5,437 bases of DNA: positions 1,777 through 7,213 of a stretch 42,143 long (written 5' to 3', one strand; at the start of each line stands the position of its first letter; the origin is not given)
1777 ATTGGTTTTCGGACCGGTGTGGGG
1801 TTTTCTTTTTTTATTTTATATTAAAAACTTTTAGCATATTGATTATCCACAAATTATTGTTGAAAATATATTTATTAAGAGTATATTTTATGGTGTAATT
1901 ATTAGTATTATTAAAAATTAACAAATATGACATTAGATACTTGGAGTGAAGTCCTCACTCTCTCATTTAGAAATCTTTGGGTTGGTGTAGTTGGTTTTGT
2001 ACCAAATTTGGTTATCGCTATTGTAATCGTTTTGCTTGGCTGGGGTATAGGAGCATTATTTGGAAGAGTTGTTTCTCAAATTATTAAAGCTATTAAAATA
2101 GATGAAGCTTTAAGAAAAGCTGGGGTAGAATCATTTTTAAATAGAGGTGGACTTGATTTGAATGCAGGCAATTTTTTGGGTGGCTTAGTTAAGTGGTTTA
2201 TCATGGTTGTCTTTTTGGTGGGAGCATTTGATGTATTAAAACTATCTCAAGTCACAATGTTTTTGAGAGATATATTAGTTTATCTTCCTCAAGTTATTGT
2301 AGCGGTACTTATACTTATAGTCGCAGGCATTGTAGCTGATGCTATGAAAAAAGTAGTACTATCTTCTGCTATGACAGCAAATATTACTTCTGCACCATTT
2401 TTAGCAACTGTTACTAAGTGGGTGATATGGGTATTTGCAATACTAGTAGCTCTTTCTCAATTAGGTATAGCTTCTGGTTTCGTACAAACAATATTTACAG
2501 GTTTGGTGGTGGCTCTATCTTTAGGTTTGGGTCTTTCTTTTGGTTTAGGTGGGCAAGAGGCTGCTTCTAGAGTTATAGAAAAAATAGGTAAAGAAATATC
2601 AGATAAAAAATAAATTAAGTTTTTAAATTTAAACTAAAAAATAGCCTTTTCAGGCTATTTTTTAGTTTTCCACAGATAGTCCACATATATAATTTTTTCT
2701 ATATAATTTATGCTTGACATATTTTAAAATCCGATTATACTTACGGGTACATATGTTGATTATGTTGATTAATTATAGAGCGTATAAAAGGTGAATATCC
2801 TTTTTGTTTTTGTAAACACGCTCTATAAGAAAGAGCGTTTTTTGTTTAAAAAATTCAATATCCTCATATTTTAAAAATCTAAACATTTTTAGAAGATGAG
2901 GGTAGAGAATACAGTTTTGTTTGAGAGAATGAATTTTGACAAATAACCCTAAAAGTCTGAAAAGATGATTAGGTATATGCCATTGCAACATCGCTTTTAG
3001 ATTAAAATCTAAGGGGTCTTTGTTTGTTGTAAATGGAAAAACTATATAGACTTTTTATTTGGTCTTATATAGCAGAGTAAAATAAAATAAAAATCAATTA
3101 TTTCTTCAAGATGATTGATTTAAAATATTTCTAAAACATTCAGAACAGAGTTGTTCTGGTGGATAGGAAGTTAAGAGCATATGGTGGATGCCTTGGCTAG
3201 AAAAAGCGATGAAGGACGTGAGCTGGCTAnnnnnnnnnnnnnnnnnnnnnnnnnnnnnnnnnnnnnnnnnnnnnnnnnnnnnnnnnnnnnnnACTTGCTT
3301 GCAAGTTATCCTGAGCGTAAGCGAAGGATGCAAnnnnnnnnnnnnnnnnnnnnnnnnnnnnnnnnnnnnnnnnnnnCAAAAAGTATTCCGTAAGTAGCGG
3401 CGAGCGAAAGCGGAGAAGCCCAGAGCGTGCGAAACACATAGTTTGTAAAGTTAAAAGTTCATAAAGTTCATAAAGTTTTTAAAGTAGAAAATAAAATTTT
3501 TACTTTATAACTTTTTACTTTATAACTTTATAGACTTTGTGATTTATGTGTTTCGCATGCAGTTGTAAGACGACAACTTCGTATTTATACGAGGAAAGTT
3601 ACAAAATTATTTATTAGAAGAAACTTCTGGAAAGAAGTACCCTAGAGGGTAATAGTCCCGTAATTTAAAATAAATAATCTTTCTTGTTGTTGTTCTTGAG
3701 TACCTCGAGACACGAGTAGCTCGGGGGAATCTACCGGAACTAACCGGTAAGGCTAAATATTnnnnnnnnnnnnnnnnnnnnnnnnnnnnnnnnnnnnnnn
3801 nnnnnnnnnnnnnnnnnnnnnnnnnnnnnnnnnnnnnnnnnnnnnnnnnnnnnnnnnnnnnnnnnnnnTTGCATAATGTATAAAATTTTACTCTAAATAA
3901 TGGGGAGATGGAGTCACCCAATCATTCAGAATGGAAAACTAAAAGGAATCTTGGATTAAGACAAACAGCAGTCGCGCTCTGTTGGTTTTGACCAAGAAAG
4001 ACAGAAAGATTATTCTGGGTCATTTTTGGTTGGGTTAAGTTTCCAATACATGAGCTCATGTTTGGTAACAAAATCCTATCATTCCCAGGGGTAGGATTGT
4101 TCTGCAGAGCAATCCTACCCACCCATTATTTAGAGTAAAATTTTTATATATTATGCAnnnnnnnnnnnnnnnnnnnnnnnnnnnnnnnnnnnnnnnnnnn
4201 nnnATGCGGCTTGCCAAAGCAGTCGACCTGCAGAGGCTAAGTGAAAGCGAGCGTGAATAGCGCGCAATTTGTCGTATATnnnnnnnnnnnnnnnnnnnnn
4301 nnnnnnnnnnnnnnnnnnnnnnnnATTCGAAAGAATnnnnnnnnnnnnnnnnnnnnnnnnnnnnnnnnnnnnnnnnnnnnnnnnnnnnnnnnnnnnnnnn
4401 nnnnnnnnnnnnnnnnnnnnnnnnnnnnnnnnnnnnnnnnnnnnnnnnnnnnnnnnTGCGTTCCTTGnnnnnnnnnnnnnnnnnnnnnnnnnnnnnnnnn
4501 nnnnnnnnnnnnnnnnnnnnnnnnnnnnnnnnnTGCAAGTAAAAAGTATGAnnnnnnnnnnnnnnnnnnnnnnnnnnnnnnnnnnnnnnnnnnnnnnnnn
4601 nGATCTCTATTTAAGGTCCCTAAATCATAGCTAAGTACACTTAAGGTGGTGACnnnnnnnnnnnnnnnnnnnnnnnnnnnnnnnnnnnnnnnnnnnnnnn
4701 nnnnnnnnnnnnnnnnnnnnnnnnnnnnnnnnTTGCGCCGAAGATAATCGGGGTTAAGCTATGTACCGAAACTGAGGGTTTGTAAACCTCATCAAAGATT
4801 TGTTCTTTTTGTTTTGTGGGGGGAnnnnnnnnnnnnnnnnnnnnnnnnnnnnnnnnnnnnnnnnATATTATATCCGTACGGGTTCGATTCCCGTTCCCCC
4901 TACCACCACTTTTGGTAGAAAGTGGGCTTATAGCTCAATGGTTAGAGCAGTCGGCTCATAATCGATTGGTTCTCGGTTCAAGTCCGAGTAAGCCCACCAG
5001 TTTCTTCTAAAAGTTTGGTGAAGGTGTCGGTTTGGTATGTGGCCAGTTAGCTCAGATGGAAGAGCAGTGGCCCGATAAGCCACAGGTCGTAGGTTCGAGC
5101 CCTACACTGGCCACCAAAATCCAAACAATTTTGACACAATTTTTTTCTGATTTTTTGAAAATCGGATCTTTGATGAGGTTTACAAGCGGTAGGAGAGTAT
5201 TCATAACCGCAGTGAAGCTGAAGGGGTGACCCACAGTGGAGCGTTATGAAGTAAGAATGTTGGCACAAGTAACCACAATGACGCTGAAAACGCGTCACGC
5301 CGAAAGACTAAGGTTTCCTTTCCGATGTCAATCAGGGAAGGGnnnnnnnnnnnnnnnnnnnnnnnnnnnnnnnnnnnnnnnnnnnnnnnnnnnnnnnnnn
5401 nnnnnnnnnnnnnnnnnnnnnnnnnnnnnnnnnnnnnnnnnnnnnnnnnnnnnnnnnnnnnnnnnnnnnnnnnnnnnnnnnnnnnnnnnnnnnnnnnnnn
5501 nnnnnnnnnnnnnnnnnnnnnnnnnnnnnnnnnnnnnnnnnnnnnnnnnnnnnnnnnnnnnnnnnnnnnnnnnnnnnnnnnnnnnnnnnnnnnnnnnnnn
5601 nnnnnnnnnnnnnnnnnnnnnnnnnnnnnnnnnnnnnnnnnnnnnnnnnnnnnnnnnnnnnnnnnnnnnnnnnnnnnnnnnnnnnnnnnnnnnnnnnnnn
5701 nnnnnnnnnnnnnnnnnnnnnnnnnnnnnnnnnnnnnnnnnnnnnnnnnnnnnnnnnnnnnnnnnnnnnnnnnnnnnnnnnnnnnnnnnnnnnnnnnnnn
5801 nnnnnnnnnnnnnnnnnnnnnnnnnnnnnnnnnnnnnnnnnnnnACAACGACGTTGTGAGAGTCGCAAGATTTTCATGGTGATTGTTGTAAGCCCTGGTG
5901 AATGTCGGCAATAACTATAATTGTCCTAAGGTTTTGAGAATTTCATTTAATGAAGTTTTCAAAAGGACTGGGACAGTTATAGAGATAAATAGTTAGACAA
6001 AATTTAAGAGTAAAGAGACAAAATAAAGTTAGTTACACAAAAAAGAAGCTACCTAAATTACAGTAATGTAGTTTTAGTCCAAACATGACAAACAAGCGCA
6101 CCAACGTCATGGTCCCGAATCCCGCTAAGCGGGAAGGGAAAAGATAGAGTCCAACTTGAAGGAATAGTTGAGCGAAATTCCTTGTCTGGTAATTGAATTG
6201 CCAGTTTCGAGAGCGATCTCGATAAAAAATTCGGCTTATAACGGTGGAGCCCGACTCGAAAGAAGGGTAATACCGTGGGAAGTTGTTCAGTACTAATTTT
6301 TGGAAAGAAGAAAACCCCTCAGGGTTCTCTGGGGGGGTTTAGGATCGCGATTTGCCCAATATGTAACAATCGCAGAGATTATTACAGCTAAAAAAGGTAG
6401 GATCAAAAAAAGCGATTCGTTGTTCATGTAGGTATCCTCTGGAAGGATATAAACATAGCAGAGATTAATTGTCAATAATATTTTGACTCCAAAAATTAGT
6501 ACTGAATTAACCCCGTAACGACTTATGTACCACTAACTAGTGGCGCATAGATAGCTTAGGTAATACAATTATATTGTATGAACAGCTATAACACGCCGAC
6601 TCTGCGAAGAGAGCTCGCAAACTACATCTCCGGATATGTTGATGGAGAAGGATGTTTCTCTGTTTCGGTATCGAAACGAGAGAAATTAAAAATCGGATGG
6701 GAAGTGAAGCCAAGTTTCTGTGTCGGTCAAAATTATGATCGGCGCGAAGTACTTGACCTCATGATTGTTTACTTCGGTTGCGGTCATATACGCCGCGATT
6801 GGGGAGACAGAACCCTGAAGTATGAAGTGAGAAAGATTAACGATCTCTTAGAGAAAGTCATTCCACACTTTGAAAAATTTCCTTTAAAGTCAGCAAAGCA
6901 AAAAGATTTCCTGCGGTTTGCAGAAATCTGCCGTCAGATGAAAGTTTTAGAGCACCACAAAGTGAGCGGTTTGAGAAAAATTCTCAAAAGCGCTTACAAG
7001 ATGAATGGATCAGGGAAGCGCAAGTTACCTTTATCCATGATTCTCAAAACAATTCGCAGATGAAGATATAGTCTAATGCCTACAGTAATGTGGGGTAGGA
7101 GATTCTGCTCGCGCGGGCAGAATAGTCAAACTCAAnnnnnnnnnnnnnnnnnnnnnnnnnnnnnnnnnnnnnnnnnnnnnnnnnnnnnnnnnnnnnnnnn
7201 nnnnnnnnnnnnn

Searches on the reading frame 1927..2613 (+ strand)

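Call 59: search_protein_families(library=pfam, proteins=[window:1927-2613:+], max_evalue=0.001)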
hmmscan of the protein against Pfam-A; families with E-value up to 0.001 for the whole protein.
window:1927-2613:+ (228 aa): 1 family
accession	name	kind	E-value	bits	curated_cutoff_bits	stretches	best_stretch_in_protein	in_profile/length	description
PF05552.17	MS_channel_1st_1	-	1.9e-17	63.3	22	2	15-60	4-49/50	Mechanosensitive ion channel, conserved TM helix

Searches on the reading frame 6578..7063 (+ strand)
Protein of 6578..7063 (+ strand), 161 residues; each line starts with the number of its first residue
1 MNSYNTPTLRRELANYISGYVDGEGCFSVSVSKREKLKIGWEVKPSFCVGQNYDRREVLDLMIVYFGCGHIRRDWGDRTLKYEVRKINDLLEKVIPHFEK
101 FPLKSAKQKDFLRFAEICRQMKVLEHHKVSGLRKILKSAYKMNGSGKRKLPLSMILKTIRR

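Call 59: search_protein_families(library=pfam, proteins=[window:6578-7063:+], max_evalue=0.001)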
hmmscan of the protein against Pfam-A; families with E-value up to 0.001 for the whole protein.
window:6578-7063:+ (161 aa): 1 family
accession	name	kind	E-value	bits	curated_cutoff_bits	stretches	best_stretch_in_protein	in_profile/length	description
PF00961.24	LAGLIDADG_1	-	5.3e-26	91.9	23.1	1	17-118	1-102/102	LAGLIDADG endonuclease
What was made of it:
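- On Intron-encoded homing endonuclease gene: The positive control, the neighbouring ORF at 6578-7063, hits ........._1 at 5e-26 (call 59).
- The neighbouring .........-bearing insertion in the window has one at 6578-7063 (call 59).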
